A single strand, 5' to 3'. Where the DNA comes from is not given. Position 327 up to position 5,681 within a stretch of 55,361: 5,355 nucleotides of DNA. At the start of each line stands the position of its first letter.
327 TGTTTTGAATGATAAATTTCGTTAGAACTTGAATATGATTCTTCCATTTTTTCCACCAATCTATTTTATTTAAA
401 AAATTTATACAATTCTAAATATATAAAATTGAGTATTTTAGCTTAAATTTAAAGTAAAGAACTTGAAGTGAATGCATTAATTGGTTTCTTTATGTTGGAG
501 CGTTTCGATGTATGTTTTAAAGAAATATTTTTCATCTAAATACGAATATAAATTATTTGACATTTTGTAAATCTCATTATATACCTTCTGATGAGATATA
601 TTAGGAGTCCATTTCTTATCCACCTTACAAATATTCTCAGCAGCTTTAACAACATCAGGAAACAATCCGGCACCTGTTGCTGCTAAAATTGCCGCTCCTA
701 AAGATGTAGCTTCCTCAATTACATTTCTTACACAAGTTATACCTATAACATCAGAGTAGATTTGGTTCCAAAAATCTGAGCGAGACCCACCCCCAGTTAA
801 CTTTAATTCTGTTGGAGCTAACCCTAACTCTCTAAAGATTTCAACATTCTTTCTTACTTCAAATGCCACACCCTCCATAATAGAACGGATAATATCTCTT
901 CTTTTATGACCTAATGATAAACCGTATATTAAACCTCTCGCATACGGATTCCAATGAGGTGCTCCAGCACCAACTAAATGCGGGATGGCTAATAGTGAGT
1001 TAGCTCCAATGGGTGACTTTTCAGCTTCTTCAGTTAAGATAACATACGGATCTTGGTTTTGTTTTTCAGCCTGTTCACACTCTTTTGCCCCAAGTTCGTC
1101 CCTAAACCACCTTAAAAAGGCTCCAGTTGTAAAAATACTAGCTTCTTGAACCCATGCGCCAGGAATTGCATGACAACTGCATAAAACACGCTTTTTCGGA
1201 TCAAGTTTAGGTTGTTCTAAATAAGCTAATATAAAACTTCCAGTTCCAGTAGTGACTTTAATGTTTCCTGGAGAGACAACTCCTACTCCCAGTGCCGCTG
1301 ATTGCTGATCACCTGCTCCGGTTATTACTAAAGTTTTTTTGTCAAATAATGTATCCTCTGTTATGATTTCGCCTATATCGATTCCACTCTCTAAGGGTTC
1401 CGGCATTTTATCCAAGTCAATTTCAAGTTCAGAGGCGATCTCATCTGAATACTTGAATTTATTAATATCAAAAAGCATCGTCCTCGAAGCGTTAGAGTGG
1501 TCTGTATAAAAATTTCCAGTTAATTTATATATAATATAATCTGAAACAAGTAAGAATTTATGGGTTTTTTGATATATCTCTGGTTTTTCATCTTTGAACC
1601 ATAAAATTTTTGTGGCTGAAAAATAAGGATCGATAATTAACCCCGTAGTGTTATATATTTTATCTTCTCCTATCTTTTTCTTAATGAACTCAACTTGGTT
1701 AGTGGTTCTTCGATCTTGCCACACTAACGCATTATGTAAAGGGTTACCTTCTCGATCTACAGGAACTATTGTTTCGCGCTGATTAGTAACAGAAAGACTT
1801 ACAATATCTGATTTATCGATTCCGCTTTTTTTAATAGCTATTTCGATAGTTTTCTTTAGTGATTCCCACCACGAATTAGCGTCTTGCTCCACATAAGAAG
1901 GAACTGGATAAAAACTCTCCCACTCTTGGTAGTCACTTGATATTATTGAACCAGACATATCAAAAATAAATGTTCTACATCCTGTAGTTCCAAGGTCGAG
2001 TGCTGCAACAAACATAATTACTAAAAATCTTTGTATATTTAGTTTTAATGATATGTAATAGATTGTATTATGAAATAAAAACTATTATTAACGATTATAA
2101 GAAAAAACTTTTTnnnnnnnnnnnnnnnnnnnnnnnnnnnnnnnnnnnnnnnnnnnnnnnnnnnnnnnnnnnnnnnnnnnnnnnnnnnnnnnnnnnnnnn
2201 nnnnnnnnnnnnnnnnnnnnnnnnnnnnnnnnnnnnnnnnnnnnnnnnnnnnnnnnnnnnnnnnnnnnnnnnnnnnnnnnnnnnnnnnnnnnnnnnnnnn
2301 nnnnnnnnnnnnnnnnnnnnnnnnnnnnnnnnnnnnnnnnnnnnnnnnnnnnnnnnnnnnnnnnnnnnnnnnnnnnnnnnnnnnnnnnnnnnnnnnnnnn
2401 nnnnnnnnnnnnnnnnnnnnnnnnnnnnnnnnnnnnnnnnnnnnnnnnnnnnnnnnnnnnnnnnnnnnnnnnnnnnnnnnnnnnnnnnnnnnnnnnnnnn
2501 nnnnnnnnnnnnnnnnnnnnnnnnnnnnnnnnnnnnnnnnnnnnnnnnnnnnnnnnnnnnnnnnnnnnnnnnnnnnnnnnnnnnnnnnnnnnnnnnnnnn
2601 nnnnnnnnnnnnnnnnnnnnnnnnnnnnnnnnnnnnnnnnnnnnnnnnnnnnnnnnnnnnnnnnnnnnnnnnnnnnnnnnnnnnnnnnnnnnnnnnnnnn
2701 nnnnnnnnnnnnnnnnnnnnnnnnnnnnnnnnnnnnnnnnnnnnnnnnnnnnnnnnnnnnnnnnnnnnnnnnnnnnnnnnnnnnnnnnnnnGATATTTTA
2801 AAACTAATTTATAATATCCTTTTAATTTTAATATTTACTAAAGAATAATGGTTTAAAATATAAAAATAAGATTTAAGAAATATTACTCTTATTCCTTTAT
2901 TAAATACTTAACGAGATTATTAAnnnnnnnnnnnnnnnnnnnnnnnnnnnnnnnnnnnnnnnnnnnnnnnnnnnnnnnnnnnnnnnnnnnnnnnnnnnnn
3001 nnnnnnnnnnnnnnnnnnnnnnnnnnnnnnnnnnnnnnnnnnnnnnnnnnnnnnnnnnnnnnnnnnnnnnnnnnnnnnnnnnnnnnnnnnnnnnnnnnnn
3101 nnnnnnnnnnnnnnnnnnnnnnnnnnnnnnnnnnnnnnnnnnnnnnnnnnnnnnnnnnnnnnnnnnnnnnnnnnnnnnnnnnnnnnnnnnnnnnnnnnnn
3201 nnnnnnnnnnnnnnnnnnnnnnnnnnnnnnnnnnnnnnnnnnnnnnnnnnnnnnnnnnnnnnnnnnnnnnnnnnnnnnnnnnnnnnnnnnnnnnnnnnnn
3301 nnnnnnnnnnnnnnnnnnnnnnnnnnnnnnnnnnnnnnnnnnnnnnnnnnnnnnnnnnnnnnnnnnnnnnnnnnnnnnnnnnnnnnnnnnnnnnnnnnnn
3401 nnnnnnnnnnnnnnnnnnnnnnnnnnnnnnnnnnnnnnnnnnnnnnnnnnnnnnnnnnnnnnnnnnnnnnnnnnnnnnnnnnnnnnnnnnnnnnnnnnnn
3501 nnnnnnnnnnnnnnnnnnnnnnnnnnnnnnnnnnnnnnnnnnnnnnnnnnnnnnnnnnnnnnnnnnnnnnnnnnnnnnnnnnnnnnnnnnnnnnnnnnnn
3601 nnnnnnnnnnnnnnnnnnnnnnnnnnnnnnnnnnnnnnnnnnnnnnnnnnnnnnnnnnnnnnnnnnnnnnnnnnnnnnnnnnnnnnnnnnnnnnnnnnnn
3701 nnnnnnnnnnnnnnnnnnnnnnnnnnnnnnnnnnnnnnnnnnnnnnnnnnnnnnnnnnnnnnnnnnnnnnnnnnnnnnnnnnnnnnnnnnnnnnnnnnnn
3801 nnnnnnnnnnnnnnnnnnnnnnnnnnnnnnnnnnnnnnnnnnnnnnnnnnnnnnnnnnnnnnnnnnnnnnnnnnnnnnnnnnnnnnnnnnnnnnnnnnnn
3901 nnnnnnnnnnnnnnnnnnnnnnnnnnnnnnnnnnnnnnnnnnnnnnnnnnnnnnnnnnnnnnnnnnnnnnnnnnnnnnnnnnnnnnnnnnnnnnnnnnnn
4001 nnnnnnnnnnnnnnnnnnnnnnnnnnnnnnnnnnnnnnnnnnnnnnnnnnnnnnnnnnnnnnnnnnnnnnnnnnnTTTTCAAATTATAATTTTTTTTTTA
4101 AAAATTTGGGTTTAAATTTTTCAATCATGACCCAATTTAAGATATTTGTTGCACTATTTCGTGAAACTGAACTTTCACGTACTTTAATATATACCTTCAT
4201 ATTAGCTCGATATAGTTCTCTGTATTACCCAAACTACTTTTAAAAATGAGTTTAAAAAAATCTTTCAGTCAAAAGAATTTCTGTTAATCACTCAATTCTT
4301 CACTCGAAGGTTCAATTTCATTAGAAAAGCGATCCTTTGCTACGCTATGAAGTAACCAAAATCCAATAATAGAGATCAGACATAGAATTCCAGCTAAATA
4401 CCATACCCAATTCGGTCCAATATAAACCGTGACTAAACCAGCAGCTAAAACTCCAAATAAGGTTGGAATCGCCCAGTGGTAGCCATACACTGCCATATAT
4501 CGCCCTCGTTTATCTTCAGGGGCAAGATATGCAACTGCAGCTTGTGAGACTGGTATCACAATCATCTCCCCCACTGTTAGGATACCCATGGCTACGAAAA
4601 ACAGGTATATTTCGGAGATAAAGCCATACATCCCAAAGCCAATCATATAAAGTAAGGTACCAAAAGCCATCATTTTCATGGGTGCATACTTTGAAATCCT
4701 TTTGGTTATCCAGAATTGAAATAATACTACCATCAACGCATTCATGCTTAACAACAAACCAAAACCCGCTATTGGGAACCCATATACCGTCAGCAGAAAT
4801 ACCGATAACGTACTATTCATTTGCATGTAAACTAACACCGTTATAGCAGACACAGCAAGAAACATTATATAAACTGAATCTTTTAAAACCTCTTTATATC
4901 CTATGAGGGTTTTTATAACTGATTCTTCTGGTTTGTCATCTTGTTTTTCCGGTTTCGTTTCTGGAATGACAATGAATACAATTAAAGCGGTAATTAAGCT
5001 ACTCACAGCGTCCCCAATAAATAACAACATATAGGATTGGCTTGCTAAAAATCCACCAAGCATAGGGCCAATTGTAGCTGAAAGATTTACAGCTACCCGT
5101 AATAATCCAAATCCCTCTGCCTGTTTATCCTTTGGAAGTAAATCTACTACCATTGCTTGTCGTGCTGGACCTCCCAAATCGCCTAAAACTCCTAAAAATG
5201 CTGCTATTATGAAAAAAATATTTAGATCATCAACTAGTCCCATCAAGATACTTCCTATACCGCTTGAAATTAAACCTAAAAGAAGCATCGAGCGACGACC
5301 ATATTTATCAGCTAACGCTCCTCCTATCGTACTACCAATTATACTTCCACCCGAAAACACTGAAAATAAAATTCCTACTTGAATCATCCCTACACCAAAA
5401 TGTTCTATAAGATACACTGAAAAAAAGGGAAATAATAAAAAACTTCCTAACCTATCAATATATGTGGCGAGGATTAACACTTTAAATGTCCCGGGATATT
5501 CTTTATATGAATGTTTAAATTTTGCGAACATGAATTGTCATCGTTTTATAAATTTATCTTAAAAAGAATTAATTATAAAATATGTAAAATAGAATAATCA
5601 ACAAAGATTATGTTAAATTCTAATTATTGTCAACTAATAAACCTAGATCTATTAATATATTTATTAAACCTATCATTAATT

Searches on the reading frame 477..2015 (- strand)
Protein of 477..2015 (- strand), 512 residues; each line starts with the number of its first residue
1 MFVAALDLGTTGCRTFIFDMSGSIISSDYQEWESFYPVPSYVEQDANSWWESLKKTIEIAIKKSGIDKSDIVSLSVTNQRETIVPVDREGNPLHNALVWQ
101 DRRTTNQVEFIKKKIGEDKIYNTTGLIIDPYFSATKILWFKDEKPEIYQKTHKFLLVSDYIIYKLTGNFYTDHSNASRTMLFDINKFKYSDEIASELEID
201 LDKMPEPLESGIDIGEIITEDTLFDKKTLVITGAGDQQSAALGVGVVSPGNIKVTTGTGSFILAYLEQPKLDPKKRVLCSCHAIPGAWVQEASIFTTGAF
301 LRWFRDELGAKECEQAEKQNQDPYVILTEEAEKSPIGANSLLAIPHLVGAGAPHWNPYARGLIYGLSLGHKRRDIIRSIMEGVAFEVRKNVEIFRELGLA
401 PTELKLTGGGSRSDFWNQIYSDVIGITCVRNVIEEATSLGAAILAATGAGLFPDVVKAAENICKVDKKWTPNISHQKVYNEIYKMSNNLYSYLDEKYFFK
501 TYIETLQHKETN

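Call 63: search_protein_families(library=pfam, proteins=[window:477-2015:-], max_evalue=0.00001)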
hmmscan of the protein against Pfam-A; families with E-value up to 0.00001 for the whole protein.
window:477-2015:- (512 aa): 2 families
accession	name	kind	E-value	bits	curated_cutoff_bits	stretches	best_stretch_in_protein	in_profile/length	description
PF00370.27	FGGY_N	-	4.5e-72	243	28.8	1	4-243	3-245/245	FGGY family of carbohydrate kinases, N-terminal domain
PF02782.22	FGGY_C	-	2.4e-34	119.3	27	1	254-448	3-197/198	FGGY family of carbohydrate kinases, C-terminal domain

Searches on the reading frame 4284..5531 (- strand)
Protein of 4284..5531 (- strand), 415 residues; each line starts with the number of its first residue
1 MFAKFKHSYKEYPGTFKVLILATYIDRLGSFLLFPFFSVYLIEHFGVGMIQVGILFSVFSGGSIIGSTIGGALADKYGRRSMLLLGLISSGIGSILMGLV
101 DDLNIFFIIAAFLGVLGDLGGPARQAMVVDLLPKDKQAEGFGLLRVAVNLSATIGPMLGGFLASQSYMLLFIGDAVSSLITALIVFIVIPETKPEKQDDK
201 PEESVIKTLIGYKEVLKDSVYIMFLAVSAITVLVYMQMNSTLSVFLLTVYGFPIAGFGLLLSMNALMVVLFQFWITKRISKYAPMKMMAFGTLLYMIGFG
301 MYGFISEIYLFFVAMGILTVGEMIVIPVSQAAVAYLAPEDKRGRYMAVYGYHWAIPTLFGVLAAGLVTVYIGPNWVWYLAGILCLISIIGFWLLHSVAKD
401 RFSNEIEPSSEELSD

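Call 63: search_protein_families(library=pfam, proteins=[window:4284-5531:-], max_evalue=0.00001)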
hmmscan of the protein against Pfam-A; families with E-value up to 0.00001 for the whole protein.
window:4284-5531:- (415 aa): 5 families
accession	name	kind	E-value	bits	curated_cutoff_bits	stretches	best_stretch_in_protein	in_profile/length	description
PF07690.21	MFS_1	-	1.1e-59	202.6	33.4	2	20-253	2-235/347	Major Facilitator Superfamily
PF12832.13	MFS_1_like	-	3.5e-13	49.8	25.2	1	33-378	18-372/373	MFS_1 like family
PF05977.19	MFS_3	-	1e-08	34.5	27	1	45-388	40-387/524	Transmembrane secretion effector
PF13347.12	MFS_2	-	3.3e-08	32.9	27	0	154-372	154-385/427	MFS/sugar transport protein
PF00083.30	Sugar_tr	-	7.1e-07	28.9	22.3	1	50-109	46-108/452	Sugar (and other) transporter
